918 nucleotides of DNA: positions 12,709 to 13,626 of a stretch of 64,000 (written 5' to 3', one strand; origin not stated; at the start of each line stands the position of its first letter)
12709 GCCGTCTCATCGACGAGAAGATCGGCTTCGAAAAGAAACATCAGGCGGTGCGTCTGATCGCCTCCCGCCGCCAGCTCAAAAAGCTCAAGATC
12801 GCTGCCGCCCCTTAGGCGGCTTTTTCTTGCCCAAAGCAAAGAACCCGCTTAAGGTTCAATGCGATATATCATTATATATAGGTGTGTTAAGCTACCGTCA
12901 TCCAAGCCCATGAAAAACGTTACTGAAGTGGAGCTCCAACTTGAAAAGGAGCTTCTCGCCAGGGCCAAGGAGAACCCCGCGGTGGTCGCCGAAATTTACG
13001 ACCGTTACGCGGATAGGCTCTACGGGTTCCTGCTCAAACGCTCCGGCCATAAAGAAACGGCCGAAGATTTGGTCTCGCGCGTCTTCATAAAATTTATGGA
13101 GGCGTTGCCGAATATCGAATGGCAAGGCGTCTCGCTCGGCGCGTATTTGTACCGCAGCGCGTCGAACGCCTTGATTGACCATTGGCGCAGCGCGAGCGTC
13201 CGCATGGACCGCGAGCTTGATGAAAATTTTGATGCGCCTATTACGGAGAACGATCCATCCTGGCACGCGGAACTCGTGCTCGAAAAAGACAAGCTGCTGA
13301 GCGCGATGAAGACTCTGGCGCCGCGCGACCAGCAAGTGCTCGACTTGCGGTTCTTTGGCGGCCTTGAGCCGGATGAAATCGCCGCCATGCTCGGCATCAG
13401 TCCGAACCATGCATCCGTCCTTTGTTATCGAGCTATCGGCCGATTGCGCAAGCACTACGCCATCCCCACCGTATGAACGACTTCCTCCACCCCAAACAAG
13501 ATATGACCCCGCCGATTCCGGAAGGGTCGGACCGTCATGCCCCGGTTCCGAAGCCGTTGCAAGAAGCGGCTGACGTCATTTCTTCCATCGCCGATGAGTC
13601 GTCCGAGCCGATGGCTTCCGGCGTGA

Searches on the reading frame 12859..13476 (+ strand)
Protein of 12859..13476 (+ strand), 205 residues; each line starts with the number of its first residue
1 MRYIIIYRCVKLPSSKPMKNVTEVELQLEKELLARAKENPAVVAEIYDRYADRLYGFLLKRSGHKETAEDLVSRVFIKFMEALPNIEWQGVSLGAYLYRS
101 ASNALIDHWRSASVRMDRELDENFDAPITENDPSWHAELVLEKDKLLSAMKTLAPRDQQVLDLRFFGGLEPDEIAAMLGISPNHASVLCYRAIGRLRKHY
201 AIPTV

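Call 9: search_protein_families(library=pfam, proteins=[window:12859-13476:+])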
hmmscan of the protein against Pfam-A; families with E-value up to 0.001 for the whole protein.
window:12859-13476:+ (205 aa): 4 families
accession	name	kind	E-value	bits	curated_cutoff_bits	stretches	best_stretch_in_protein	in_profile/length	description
PF04542.20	Sigma70_r2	-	9.5e-16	57.8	24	1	46-113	1-69/71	Sigma-70 region 2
PF04545.22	Sigma70_r4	-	9.4e-10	38.3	24.1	1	149-198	1-50/50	Sigma-70, region 4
PF08281.18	Sigma70_r4_2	-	6.5e-09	35.7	25.7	1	144-193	2-51/54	Sigma-70, region 4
PF07638.17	Sigma70_ECF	-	1.8e-06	28.4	21.1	1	62-182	41-165/185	ECF sigma factor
